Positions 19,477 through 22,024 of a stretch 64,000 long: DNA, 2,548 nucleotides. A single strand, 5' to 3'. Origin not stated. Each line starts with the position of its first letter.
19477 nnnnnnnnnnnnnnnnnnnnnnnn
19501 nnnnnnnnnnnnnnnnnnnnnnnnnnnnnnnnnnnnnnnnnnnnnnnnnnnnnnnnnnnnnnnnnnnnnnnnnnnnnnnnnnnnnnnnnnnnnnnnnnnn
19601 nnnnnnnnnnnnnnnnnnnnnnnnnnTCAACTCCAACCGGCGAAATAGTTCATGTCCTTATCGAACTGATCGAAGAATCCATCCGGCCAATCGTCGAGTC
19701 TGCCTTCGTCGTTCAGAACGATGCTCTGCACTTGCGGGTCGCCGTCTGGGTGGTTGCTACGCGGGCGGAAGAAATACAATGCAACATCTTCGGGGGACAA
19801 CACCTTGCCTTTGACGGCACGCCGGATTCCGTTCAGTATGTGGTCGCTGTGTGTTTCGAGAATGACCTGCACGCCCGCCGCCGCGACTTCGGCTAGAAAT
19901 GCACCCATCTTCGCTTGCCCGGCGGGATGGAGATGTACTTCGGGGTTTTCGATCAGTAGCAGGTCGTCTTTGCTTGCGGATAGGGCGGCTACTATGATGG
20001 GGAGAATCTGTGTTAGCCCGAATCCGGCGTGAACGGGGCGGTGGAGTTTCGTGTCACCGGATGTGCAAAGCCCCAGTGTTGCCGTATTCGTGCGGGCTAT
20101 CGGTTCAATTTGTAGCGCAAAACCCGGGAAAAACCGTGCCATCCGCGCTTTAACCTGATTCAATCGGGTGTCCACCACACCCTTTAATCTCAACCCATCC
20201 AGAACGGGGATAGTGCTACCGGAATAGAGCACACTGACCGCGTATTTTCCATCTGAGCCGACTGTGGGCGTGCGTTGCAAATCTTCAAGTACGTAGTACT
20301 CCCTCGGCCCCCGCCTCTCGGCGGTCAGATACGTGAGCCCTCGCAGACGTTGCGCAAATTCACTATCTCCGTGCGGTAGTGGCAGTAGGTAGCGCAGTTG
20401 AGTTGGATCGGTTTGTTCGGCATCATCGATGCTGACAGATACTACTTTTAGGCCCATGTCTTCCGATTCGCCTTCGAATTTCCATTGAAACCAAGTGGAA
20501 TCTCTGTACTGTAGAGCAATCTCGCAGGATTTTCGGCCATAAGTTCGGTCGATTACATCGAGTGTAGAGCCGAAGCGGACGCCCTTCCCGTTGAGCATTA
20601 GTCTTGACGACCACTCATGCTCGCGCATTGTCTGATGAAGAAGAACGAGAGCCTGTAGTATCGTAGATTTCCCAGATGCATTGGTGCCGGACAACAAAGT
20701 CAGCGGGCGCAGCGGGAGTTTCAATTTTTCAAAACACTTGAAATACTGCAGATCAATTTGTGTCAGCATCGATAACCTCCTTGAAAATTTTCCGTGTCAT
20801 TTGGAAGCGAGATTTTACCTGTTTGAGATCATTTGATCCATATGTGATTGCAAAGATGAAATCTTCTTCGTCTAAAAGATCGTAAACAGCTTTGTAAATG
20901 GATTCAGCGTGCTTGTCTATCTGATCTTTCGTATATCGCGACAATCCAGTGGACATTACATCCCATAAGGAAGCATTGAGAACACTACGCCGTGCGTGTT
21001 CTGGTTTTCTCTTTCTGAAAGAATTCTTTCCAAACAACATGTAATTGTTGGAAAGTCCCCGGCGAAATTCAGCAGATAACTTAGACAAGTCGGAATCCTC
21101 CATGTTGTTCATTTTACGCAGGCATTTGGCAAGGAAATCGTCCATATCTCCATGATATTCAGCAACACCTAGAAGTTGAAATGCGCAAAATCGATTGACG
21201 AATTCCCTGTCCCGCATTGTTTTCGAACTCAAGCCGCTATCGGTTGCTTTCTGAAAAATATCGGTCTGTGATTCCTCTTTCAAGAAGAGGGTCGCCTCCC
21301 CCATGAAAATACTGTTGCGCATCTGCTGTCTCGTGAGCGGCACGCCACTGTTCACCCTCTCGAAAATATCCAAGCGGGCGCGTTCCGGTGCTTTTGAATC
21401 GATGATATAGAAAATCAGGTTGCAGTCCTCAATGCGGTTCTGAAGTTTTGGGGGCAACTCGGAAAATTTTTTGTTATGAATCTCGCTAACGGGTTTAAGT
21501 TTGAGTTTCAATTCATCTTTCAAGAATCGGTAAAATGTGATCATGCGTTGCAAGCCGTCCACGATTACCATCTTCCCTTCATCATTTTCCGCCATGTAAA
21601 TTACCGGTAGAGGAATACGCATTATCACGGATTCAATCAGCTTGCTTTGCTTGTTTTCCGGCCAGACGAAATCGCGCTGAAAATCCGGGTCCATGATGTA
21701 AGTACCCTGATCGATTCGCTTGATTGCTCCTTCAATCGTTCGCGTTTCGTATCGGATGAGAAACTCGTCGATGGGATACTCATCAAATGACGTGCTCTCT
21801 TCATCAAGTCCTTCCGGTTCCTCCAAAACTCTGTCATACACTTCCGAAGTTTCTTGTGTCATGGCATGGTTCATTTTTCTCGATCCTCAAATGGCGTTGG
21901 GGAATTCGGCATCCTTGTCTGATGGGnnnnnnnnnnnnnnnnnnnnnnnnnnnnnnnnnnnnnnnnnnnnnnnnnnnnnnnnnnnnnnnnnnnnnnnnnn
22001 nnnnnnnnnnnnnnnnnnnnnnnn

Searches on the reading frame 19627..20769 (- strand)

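Call 57: search_protein_families(library=pfam, proteins=[window:19627-20769:-], max_evalue=0.00001)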
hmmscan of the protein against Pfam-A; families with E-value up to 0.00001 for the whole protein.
window:19627-20769:- (380 aa): 5 families
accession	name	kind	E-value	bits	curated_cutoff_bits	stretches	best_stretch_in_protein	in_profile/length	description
PF13175.12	AAA_15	-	2e-26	93.9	32.1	2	248-311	301-373/374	AAA ATPase domain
PF13304.12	AAA_21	-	4.4e-21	76.7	27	1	204-313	218-304/304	AAA domain, putative AbiEii toxin, Type IV TA system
PF12476.13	DUF3696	-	1.5e-14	54.3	22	1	324-373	1-49/52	Protein of unknown function (DUF3696)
PF11398.14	DUF2813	-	5.8e-08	32.9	21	0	2-47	3-49/372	Protein of unknown function (DUF2813)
PF13476.12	AAA_23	-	1.1e-06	29.9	27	1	5-43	2-41/201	AAA domain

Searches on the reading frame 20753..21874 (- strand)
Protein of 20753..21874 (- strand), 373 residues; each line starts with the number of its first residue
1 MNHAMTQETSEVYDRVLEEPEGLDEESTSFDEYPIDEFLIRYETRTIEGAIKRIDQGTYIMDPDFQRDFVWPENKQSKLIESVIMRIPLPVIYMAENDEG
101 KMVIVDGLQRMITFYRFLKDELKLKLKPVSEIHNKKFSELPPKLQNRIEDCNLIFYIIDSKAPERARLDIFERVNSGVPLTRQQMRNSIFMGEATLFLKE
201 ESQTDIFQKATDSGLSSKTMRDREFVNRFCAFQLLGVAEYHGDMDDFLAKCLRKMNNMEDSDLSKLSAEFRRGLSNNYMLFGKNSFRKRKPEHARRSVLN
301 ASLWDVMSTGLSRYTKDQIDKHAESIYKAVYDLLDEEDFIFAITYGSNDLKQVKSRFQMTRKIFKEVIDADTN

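Call 57: search_protein_families(library=pfam, proteins=[window:20753-21874:-], max_evalue=0.00001)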
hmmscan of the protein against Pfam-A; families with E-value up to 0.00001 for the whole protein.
window:20753-21874:- (373 aa): 1 family
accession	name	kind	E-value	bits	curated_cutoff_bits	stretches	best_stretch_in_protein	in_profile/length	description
PF03235.19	GmrSD_N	-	2.1e-25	90.5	33.2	1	49-190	3-198/199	GmrSD restriction endonuclease, N-terminal domain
